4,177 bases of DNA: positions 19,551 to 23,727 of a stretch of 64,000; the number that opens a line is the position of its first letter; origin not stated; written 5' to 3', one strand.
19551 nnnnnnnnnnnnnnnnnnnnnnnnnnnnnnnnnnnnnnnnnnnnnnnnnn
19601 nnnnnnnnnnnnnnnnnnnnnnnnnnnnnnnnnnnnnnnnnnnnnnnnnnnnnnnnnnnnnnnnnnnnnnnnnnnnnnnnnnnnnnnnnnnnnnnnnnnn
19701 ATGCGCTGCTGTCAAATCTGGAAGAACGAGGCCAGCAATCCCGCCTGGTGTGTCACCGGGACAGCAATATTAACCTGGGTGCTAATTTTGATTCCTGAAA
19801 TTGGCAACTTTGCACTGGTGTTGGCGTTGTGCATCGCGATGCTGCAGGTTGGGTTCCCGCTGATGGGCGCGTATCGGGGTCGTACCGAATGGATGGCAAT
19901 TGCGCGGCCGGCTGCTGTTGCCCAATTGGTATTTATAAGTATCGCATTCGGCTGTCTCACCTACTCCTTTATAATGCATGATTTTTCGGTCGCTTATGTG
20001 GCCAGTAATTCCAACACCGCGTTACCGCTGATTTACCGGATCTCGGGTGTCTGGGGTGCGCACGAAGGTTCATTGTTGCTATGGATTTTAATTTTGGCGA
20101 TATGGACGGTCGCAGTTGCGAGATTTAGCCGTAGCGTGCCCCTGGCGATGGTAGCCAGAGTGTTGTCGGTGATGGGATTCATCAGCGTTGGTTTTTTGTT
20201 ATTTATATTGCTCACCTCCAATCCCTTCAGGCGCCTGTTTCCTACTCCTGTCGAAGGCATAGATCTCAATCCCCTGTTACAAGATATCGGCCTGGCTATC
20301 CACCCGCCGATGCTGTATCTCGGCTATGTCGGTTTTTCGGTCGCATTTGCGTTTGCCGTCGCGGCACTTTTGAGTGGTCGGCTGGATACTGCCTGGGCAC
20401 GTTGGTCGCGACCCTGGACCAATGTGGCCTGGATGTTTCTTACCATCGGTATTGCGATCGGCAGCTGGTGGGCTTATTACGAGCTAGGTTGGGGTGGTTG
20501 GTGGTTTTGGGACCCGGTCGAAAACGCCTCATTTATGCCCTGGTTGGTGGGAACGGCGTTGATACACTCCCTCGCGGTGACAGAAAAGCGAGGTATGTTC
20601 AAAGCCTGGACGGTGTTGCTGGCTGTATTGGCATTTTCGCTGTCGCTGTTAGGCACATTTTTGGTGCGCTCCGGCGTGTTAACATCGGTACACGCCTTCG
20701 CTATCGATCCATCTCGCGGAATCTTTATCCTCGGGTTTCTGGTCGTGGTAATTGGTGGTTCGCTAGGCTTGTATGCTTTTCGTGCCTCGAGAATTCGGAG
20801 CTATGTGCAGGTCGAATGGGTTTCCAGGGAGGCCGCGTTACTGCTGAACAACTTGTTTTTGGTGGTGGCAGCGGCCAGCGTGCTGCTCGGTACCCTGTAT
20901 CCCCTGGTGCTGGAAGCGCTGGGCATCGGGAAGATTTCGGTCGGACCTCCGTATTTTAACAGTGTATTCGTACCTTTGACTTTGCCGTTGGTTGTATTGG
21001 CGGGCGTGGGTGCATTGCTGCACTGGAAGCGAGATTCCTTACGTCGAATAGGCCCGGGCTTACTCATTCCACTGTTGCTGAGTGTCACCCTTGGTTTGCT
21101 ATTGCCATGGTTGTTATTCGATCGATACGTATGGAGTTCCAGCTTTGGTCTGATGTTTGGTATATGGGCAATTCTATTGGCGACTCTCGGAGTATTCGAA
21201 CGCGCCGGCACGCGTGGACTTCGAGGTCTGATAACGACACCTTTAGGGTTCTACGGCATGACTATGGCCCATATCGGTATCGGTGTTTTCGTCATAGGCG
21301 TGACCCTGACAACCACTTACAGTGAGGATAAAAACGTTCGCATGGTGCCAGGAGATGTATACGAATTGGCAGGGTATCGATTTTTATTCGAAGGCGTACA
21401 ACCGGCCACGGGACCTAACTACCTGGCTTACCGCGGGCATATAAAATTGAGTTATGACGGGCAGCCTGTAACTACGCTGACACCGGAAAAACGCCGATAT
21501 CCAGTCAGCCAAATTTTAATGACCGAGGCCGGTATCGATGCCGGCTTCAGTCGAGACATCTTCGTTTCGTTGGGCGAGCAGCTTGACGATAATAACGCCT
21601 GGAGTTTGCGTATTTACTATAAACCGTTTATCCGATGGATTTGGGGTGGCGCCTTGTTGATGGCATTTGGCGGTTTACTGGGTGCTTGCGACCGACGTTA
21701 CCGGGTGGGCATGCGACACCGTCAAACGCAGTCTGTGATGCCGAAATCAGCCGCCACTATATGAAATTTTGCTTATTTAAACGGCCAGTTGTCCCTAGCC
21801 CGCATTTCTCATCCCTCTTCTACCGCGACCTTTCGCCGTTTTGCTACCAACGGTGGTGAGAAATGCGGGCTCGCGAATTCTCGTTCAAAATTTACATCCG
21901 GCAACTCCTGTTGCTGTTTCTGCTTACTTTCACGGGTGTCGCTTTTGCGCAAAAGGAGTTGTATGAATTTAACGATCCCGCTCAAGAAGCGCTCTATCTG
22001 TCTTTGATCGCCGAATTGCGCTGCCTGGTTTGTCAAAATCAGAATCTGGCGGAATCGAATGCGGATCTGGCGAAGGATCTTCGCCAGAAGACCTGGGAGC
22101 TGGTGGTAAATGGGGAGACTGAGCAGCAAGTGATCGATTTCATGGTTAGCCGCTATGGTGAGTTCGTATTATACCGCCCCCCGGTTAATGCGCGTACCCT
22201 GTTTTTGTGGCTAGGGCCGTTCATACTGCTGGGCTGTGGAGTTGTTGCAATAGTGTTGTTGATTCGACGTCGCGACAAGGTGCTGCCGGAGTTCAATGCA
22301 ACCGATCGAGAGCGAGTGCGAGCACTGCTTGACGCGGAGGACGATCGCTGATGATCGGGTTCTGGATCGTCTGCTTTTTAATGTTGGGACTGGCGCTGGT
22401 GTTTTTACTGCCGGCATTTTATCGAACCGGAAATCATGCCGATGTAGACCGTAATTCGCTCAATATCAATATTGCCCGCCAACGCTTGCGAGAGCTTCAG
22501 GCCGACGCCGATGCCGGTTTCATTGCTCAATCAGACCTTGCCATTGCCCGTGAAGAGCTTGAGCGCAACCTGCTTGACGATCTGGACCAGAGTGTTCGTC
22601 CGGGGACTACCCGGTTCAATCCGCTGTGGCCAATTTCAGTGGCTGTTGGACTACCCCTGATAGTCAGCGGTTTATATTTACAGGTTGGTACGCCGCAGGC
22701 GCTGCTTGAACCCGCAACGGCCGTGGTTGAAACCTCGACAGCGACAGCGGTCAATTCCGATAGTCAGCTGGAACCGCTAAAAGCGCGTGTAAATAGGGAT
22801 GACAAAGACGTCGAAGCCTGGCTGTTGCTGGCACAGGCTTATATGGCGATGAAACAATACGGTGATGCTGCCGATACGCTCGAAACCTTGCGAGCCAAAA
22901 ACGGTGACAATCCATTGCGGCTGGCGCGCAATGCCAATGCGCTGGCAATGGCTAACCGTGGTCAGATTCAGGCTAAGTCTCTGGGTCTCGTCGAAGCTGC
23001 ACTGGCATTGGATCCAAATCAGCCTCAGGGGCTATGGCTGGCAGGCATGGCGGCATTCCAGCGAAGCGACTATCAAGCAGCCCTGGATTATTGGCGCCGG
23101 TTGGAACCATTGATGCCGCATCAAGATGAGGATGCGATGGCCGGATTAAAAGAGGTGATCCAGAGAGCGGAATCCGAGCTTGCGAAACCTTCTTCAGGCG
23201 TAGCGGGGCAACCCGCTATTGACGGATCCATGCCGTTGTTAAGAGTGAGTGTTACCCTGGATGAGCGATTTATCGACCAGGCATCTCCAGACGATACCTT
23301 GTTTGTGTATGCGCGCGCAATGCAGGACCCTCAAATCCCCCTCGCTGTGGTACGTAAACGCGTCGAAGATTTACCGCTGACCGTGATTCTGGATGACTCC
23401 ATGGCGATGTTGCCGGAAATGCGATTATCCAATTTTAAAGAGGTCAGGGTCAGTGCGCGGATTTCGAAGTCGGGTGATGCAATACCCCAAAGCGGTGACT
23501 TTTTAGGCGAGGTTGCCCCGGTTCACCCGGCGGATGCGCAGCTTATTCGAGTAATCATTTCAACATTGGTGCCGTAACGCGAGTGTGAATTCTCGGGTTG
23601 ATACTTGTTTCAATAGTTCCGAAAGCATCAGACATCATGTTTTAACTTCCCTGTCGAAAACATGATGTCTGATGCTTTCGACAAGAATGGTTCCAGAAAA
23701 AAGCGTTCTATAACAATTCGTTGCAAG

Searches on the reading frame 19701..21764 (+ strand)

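Call 55: search_protein_families(library=pfam, proteins=[window:19701-21764:+], max_evalue=0.0001)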
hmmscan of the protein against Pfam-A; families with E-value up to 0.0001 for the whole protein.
window:19701-21764:+ (687 aa): 2 families
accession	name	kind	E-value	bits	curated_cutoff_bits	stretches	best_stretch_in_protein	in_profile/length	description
PF16327.10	CcmF_C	-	8.4e-121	403.6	28.7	1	344-665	1-323/323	Cytochrome c-type biogenesis protein CcmF C-terminal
PF01578.25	Cytochrom_C_asm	-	9.7e-60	202.3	29.9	1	118-324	1-206/212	Cytochrome C assembly protein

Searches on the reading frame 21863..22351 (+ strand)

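Call 55: search_protein_families(library=pfam, proteins=[window:21863-22351:+], max_evalue=0.0001)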
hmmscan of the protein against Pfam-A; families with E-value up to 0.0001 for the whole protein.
window:21863-22351:+ (162 aa): 1 family
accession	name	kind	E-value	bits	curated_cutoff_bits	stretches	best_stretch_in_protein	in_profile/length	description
PF03918.19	CcmH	-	2.5e-50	169.9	25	1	18-156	2-143/143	Cytochrome C biogenesis protein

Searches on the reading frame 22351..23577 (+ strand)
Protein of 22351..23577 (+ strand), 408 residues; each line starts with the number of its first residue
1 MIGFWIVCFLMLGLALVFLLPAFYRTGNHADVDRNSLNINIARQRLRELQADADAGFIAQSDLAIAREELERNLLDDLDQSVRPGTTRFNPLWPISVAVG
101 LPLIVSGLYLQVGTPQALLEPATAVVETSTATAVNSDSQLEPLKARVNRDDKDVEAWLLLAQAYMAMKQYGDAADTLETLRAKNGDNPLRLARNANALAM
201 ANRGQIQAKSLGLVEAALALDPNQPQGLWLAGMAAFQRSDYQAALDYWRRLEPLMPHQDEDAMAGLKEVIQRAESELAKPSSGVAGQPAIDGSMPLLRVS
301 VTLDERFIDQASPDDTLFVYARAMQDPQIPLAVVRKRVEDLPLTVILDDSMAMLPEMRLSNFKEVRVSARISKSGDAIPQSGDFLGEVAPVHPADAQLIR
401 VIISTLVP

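Call 55: search_protein_families(library=pfam, proteins=[window:22351-23577:+], max_evalue=0.0001)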
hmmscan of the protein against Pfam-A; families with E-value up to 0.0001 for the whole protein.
window:22351-23577:+ (408 aa): 4 families
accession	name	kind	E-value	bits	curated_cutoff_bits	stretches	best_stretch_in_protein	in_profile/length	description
PF23892.1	Ig_CycH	-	1.5e-37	128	27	1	297-403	1-107/108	Cytochrome c-type biogenesis protein H Ig-like domain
PF23914.1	TPR_CcmH_CycH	-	3.5e-12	46.9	42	1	143-260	39-156/158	Cytochrome c-type biogenesis protein H TPR domain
PF14559.12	TPR_19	-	2.8e-07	31.2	25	1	149-188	20-59/68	Tetratricopeptide repeat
PF07719.23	TPR_2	-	8.5e-06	26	27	0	155-186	2-33/34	Tetratricopeptide repeat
